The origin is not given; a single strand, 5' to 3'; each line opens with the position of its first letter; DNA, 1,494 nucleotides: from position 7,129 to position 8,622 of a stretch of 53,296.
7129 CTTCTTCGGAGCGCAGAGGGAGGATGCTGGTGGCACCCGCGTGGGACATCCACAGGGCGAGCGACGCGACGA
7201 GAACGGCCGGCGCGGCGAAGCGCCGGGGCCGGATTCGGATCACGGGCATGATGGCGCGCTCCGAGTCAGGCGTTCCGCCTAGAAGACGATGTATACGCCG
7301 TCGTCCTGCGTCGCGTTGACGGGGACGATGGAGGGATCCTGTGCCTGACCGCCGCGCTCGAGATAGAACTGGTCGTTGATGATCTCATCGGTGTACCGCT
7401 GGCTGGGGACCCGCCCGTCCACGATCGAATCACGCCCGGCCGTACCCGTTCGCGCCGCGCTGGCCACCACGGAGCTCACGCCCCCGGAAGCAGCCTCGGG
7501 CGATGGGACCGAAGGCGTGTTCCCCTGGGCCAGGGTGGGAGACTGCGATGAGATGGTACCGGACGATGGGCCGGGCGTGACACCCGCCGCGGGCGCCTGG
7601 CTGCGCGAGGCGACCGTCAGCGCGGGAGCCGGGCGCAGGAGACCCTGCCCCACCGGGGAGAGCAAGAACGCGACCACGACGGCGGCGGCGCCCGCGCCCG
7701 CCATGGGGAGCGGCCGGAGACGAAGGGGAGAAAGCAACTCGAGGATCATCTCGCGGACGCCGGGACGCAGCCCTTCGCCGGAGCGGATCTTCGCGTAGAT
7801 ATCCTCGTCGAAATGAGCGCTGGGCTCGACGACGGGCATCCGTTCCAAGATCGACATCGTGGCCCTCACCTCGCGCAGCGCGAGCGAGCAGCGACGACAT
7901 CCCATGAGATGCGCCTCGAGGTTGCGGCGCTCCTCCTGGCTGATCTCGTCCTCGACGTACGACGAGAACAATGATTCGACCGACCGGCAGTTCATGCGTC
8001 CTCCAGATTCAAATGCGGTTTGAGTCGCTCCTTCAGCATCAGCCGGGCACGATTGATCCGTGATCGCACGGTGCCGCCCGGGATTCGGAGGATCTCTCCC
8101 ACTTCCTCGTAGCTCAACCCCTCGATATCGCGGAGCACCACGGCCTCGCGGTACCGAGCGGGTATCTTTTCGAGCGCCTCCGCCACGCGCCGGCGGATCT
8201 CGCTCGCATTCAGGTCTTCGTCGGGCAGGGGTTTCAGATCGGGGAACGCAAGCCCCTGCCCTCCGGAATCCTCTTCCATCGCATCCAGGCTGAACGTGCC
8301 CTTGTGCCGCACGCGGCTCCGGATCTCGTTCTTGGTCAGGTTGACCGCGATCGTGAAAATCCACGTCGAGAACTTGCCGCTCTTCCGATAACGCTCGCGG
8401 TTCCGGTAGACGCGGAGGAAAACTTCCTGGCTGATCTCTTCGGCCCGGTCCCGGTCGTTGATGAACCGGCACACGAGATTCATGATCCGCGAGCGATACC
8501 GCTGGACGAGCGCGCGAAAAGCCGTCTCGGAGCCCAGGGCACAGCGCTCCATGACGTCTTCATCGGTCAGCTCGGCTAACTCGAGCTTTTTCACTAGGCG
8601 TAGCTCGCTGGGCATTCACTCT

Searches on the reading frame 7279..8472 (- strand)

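Call 48: search_protein_families(library=pfam, proteins=[window:7279-8472:-], max_evalue=0.00001)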
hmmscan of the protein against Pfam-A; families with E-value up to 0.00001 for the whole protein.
window:7279-8472:- (397 aa): 1 family
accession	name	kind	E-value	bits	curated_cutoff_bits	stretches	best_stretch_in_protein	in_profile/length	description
PF13490.11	zf-HC2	-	5.3e-10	39.6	22.2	1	162-195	1-34/35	Putative zinc-finger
